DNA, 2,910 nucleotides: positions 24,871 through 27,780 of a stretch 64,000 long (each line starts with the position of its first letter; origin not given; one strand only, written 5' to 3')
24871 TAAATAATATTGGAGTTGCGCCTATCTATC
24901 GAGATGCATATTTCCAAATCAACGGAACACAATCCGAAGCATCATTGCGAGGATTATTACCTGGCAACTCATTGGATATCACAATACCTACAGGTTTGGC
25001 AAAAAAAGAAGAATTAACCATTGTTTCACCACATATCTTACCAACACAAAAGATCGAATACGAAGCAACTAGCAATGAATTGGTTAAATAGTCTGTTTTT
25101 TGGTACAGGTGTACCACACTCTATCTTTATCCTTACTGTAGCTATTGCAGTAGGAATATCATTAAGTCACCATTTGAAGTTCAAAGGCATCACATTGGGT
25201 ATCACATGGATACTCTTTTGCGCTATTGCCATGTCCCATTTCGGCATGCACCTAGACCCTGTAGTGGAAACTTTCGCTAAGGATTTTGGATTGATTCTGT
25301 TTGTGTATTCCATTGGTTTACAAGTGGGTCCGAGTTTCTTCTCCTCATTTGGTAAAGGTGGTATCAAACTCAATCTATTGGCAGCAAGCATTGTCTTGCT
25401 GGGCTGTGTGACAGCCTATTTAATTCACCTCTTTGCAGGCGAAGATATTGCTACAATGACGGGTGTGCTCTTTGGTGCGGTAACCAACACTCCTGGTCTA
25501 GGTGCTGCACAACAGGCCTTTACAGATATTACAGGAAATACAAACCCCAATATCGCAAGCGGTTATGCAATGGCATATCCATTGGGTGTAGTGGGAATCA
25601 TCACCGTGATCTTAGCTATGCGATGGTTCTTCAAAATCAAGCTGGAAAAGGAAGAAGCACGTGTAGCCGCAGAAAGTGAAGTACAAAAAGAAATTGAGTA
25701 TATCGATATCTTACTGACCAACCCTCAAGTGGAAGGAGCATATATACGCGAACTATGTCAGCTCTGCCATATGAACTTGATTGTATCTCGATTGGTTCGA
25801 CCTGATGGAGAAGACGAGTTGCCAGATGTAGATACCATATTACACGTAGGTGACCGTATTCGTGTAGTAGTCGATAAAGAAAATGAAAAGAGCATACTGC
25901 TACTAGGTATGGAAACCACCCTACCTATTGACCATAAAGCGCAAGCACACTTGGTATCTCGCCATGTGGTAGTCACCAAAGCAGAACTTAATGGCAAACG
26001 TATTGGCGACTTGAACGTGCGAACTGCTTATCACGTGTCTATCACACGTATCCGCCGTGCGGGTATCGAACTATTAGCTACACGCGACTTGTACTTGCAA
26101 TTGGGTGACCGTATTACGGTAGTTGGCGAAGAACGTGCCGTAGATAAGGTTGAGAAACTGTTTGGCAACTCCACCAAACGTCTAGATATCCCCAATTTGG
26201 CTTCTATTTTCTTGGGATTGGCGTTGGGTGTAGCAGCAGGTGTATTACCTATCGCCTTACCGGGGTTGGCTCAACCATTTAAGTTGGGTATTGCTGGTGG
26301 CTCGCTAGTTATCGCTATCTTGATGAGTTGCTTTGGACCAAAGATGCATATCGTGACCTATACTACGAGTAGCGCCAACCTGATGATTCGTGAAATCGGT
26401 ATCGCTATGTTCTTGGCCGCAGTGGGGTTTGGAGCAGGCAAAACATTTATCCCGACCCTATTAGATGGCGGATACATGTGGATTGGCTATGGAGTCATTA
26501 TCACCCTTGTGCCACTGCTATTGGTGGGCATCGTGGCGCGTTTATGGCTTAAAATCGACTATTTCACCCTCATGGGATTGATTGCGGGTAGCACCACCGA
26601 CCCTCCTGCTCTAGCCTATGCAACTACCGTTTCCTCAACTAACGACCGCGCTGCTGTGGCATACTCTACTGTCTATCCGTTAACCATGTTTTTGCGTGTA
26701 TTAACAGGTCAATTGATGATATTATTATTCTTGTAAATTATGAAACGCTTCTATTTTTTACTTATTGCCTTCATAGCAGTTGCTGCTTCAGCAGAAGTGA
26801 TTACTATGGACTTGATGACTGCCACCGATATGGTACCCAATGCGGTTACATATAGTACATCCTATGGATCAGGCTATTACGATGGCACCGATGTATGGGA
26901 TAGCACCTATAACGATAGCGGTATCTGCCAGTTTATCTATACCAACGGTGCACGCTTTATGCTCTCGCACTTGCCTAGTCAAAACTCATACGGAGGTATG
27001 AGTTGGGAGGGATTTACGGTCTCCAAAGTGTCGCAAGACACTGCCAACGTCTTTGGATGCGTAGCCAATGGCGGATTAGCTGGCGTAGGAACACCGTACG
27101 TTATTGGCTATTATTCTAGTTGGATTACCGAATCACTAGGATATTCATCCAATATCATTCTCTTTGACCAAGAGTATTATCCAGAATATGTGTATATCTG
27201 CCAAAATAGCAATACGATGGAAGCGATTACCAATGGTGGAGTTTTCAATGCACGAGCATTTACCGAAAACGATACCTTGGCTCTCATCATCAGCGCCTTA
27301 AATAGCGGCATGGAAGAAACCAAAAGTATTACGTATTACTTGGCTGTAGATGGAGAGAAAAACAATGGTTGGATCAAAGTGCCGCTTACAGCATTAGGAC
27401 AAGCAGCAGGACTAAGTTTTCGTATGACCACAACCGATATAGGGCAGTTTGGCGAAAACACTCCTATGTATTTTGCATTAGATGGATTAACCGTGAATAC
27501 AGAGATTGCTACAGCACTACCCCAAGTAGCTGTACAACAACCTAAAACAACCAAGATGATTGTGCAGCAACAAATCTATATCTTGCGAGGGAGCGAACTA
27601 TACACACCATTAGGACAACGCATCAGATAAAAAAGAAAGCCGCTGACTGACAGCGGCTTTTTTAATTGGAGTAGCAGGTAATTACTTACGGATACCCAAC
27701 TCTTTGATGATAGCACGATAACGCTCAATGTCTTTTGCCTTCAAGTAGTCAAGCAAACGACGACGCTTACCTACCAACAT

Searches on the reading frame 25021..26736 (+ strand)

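Call 42: search_protein_families(library=pfam, max_evalue=0.0001, proteins=[window:25021-26736:+])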
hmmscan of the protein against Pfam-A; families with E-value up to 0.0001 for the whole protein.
window:25021-26736:+ (571 aa): 2 families
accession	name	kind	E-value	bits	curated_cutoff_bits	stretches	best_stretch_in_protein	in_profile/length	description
PF06826.17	Asp-Al_Ex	-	3e-71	239.1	27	2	396-567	2-166/167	Predicted Permease Membrane Region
PF02080.26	TrkA_C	-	4.1e-17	62.3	27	1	315-382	4-71/71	TrkA-C domain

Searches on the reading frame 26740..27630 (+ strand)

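Call 42: search_protein_families(library=pfam, max_evalue=0.0001, proteins=[window:26740-27630:+])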
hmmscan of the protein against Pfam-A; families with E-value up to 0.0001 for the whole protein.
window:26740-27630:+ (296 aa): 1 family
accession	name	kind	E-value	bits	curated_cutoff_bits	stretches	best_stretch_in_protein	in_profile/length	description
PF14717.12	DUF4465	-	2.4e-22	80.6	25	1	85-250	4-176/176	Domain of unknown function (DUF4465)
